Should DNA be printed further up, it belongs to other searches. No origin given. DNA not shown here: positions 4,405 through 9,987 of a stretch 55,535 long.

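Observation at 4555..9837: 1760-aa NACHT/STAND NTPase with an unassigned N-terminal domain: candidate novel NLR-like/Avs-like defence protein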

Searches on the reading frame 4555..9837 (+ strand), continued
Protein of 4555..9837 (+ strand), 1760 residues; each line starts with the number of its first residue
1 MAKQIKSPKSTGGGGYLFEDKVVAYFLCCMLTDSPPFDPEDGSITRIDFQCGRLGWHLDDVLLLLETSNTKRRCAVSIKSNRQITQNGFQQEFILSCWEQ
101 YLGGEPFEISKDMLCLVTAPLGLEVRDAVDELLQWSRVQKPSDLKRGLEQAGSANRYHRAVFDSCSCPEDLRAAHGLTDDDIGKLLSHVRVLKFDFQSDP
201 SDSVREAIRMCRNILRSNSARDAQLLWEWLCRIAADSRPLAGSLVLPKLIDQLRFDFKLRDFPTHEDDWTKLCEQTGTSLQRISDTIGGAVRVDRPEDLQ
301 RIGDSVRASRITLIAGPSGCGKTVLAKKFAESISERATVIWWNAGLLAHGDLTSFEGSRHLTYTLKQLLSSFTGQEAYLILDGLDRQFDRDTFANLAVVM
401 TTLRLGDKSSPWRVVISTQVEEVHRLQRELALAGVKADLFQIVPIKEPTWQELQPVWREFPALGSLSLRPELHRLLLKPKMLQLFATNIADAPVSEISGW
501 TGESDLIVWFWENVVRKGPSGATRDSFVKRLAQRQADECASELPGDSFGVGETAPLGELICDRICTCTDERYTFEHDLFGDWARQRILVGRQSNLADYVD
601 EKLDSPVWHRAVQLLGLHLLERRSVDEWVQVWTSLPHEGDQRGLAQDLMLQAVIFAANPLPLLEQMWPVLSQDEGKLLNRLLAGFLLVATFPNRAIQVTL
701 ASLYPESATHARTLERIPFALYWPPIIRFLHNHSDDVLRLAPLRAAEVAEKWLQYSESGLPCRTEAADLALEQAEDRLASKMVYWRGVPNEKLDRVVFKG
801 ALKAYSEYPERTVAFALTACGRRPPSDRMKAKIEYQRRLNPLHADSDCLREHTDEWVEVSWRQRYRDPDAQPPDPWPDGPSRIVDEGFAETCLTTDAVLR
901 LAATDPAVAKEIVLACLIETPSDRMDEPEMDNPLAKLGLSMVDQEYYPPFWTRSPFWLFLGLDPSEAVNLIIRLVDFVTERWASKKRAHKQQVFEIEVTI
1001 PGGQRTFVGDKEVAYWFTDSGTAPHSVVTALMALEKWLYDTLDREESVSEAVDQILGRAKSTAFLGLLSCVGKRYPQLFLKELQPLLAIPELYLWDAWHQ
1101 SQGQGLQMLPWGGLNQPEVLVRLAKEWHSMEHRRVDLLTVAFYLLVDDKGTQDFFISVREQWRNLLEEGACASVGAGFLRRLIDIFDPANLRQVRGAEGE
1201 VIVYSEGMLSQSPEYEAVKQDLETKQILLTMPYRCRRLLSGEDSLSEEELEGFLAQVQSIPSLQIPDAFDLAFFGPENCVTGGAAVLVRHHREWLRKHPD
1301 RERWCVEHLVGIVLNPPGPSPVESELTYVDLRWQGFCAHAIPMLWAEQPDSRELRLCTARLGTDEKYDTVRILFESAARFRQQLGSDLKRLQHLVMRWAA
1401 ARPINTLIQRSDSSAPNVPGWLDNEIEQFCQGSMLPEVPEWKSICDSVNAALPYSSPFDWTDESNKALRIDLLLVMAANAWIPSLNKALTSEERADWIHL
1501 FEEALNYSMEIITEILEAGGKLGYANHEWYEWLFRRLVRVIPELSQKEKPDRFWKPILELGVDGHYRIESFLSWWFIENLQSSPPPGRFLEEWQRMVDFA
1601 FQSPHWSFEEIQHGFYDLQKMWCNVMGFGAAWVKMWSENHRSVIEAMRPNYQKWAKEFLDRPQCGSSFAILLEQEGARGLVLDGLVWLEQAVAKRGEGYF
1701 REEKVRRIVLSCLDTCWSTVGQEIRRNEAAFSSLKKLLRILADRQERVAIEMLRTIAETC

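Call 35: search_solved_structures(query=window:4555-9834:+, max_evalue=1, show_alignments=1)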
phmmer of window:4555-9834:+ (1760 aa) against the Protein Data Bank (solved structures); distinct sequences matched with E-value up to 1: 14.
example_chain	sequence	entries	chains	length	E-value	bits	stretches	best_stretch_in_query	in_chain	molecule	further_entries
7swl_A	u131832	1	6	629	0.088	13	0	289-332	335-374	Rix7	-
8d8j_P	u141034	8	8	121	0.097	12.9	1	951-995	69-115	37S ribosomal protein S16, mitochondrial | Small ribosomal subunit protein bS16m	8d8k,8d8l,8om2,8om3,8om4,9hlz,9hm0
5mrc_PP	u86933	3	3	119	0.11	12.8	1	951-995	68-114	bS16m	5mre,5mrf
8uxa_v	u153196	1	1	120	0.11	12.8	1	951-995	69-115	Small ribosomal subunit protein bS16m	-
7ch8_I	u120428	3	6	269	0.12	12.6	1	306-353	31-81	Probable ATP-binding component of ABC transporter | Probable ATP-binding component of ABC transporter,P.aeruginosa Mla F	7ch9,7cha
6mat_A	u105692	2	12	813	0.16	12.2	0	290-332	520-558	Rix7 mutant | Rix7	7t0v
7t3i_A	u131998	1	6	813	0.16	12.2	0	290-332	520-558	Rix7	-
6c2u_A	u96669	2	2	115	0.32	11.2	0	293-333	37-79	phosphate-loop protein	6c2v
9bji_A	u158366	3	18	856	0.32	11.2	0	293-331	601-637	Nuclear valosin-containing protein-like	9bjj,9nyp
5kwa_A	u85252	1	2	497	0.81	9.8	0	305-339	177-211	Proteasome-associated ATPase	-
5kzf_A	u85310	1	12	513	0.84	9.8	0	305-339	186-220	Proteasome-associated ATPase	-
8ux4_v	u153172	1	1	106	0.91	9.7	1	951-987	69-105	Small ribosomal subunit protein bS16m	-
9m4n_A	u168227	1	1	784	0.92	9.7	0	292-332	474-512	Cell division control protein 48 homolog A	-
9m3v_A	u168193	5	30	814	0.98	9.6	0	292-332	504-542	Cell division control protein 48 homolog A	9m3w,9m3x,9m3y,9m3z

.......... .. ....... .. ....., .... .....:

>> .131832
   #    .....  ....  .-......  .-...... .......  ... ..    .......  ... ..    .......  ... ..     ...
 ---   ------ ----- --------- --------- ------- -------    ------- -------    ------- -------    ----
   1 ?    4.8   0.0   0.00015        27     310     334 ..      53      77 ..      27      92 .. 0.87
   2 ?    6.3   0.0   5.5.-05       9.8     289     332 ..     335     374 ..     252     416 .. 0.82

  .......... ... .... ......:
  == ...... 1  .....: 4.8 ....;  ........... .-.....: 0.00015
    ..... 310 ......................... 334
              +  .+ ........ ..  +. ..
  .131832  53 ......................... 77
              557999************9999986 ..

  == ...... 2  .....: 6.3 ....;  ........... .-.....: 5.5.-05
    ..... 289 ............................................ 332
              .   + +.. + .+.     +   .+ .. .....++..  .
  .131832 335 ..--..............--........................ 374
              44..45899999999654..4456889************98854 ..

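Call 37: search_solved_structures(query=A2, max_evalue=1, show_alignments=2)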
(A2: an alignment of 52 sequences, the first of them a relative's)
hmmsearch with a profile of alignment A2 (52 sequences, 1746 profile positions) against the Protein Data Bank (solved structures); distinct sequences matched with E-value up to 1: 461 (the best 60 are shown).
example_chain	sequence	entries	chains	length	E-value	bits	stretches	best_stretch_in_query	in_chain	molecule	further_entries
8dgf_A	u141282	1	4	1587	5.8e-29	103.2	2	276-817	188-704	ATP-binding protein Avs4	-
6chs_H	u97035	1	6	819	7.8e-06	26.5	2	311-393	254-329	Putative cell division control protein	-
7wub_D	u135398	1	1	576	1e-05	26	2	311-428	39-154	Transitional endoplasmic reticulum ATPase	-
7wub_C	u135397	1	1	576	1e-05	26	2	311-428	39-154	Transitional endoplasmic reticulum ATPase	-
7swl_A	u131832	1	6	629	1.1e-05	26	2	312-335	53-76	Rix7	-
6mck_A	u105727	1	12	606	1.2e-05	25.8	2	311-428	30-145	Transitional endoplasmic reticulum ATPase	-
6c2u_A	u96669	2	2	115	1.7e-05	25.3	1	273-364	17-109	phosphate-loop protein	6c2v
8rs9_A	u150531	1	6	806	1.8e-05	25.3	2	311-427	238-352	Transitional endoplasmic reticulum ATPase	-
8pqx_A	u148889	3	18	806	2e-05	25.1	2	311-427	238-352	Transitional endoplasmic reticulum ATPase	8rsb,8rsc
7rlj_A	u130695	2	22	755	2.2e-05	25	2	311-427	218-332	Transitional endoplasmic reticulum ATPase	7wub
7lmy_A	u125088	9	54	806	2.2e-05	25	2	311-427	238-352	Transitional endoplasmic reticulum ATPase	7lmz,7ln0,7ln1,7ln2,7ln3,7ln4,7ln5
6mat_A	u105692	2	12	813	2.3e-05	24.9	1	312-335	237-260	Rix7 mutant | Rix7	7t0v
8yka_A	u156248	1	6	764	2.3e-05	24.9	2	311-427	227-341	Transitional endoplasmic reticulum ATPase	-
8r0e_A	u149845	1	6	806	2.3e-05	24.9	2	311-427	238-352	Transitional endoplasmic reticulum ATPase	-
9yrc_A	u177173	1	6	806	2.4e-05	24.9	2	311-427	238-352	Transitional endoplasmic reticulum ATPase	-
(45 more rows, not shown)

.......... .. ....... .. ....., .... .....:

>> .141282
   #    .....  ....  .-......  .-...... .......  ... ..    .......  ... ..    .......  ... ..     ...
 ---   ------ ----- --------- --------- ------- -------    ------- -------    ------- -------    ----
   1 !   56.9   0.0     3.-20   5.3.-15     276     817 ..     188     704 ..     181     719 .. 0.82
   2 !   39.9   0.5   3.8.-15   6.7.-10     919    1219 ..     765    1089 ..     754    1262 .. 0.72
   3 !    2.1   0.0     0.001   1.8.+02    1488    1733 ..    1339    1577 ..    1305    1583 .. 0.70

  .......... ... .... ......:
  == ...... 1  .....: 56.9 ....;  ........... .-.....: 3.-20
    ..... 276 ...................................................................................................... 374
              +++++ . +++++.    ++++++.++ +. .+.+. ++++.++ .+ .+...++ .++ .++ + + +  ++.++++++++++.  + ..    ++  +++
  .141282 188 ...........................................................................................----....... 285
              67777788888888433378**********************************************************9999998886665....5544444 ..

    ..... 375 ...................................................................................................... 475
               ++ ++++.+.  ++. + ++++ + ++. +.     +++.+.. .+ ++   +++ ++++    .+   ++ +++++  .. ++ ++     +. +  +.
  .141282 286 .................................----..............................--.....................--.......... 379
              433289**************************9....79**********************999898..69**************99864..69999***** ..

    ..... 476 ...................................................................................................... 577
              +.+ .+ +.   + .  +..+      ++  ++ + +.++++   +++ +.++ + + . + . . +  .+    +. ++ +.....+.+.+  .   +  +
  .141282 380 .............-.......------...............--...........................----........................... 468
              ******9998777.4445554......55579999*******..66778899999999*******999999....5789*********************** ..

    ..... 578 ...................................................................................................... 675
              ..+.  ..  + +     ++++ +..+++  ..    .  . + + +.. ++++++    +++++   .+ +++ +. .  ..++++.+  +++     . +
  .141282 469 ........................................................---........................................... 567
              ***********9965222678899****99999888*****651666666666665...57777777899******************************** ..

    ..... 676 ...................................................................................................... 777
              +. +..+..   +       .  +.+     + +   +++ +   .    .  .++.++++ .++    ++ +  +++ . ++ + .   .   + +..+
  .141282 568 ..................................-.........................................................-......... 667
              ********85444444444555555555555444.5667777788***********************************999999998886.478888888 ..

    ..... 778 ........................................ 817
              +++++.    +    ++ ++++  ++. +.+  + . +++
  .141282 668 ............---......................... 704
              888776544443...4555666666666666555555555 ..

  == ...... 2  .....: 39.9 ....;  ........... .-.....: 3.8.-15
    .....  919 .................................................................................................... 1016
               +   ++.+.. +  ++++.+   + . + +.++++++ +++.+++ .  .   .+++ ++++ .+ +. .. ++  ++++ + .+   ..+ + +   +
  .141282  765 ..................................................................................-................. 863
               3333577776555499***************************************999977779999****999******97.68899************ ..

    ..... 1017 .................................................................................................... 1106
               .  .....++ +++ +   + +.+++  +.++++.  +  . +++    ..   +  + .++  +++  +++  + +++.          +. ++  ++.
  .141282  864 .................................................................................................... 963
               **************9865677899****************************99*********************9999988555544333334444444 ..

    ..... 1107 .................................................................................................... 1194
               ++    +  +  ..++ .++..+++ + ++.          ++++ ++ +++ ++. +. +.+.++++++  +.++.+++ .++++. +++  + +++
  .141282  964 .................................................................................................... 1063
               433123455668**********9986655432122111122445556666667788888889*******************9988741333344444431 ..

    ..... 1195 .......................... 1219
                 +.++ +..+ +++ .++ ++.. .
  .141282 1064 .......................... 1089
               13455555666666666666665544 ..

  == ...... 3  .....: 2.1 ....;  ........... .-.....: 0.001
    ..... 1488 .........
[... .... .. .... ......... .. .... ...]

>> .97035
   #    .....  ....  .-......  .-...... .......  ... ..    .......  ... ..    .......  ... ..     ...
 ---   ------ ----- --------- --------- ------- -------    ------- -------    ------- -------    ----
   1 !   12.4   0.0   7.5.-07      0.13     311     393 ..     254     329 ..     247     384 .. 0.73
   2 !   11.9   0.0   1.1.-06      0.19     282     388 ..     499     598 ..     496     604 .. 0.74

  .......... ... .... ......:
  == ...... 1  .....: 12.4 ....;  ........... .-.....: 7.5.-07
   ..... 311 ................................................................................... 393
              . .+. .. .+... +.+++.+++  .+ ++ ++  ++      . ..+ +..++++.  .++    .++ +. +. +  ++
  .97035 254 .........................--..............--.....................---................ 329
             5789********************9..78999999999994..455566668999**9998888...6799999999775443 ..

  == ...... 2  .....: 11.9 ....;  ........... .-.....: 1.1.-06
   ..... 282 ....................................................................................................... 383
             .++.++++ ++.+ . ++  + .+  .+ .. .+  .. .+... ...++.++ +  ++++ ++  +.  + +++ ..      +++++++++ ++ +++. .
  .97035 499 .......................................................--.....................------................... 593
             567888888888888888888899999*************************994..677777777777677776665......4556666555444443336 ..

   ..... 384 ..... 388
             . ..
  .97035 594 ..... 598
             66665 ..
